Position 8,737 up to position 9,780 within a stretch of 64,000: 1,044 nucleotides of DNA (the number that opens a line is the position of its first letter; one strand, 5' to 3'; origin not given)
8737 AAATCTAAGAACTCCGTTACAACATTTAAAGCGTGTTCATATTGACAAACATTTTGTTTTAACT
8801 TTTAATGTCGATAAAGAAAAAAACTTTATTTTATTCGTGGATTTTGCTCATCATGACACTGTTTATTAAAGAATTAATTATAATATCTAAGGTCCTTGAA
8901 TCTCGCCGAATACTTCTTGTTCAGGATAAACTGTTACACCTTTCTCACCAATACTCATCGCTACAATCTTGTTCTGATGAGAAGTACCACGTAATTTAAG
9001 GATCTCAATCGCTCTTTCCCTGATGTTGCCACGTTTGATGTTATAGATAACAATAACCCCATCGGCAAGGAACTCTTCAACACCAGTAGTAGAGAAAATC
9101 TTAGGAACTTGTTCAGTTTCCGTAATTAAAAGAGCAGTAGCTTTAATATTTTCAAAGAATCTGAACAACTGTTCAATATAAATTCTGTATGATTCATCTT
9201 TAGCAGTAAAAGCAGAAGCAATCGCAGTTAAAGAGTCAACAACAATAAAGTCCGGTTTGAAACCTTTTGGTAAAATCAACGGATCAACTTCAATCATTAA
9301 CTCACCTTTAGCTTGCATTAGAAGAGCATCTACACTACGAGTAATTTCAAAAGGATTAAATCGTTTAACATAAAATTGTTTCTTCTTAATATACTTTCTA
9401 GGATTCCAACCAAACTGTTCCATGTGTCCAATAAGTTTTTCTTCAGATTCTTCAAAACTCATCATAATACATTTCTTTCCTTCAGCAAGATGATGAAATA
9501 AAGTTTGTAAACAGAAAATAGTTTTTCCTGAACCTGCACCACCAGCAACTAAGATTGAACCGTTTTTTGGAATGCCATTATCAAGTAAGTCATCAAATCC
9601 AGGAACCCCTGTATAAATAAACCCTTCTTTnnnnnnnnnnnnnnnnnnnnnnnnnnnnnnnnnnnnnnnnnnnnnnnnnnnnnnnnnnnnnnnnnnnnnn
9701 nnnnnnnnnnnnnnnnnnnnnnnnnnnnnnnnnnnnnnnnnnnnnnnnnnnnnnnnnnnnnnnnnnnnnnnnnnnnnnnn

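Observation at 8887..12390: Operon of TrkA-N protein, 630-aa coiled-coil protein and KaiC-like ATPase with a lysine-rich N-terminal extension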

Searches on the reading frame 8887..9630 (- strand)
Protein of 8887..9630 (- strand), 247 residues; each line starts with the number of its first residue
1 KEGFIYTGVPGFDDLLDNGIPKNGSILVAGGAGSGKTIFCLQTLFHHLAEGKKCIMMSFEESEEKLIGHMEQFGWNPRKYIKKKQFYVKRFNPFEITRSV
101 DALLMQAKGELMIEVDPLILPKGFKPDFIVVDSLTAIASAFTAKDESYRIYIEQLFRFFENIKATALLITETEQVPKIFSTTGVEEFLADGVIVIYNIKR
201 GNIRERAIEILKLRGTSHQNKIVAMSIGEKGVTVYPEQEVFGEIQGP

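Call 92: search_solved_structures(query=window:8887-9630:-, max_evalue=1e-35, show_alignments=5)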
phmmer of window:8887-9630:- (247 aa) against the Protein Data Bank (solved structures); distinct sequences matched with E-value up to 1e-35: 28.
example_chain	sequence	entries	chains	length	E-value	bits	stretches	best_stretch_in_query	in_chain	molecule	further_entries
8zn5_B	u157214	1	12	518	6e-51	176.3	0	6-236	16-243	KaiC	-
8zn6_F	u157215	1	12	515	1.2e-42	149.2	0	6-236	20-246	KaiC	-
8jon_A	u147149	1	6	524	2.3e-42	148.2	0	7-236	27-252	Circadian clock oscillator protein KaiC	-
7x1z_A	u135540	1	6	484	3.1e-42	147.8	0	7-236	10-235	Circadian clock oscillator protein KaiC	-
3s1a_A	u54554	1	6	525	4.7e-42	147.2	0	7-236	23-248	Circadian clock protein kinase kaiC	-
9ofh_A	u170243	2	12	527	4.8e-42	147.2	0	7-236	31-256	Circadian clock oscillator protein KaiC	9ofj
7s65_A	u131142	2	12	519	5.4e-42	147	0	7-236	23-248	Circadian clock protein kinase KaiC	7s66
4ijm_A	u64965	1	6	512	5.8e-42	146.9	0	7-236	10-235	Circadian clock protein kinase KaiC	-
3k09_A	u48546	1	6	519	1.2e-41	145.9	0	7-236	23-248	Circadian clock protein kinase kaiC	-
7dyk_A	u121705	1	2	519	1.5e-41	145.6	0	7-236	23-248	Circadian clock protein kinase KaiC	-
7dyi_A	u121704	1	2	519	1.7e-41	145.4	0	7-236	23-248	Circadian clock protein kinase KaiC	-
3jzm_A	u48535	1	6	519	1.9e-41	145.3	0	7-236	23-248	Circadian clock protein kinase kaiC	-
8wve_A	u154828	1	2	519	1.9e-41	145.2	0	7-236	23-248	Circadian clock oscillator protein KaiC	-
1u9i_A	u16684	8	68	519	2e-41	145.2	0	7-236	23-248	KaiC | Circadian clock protein kinase kaiC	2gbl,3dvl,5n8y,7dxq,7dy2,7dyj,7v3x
7x1y_A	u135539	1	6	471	2e-41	145.2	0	7-236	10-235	Circadian clock oscillator protein KaiC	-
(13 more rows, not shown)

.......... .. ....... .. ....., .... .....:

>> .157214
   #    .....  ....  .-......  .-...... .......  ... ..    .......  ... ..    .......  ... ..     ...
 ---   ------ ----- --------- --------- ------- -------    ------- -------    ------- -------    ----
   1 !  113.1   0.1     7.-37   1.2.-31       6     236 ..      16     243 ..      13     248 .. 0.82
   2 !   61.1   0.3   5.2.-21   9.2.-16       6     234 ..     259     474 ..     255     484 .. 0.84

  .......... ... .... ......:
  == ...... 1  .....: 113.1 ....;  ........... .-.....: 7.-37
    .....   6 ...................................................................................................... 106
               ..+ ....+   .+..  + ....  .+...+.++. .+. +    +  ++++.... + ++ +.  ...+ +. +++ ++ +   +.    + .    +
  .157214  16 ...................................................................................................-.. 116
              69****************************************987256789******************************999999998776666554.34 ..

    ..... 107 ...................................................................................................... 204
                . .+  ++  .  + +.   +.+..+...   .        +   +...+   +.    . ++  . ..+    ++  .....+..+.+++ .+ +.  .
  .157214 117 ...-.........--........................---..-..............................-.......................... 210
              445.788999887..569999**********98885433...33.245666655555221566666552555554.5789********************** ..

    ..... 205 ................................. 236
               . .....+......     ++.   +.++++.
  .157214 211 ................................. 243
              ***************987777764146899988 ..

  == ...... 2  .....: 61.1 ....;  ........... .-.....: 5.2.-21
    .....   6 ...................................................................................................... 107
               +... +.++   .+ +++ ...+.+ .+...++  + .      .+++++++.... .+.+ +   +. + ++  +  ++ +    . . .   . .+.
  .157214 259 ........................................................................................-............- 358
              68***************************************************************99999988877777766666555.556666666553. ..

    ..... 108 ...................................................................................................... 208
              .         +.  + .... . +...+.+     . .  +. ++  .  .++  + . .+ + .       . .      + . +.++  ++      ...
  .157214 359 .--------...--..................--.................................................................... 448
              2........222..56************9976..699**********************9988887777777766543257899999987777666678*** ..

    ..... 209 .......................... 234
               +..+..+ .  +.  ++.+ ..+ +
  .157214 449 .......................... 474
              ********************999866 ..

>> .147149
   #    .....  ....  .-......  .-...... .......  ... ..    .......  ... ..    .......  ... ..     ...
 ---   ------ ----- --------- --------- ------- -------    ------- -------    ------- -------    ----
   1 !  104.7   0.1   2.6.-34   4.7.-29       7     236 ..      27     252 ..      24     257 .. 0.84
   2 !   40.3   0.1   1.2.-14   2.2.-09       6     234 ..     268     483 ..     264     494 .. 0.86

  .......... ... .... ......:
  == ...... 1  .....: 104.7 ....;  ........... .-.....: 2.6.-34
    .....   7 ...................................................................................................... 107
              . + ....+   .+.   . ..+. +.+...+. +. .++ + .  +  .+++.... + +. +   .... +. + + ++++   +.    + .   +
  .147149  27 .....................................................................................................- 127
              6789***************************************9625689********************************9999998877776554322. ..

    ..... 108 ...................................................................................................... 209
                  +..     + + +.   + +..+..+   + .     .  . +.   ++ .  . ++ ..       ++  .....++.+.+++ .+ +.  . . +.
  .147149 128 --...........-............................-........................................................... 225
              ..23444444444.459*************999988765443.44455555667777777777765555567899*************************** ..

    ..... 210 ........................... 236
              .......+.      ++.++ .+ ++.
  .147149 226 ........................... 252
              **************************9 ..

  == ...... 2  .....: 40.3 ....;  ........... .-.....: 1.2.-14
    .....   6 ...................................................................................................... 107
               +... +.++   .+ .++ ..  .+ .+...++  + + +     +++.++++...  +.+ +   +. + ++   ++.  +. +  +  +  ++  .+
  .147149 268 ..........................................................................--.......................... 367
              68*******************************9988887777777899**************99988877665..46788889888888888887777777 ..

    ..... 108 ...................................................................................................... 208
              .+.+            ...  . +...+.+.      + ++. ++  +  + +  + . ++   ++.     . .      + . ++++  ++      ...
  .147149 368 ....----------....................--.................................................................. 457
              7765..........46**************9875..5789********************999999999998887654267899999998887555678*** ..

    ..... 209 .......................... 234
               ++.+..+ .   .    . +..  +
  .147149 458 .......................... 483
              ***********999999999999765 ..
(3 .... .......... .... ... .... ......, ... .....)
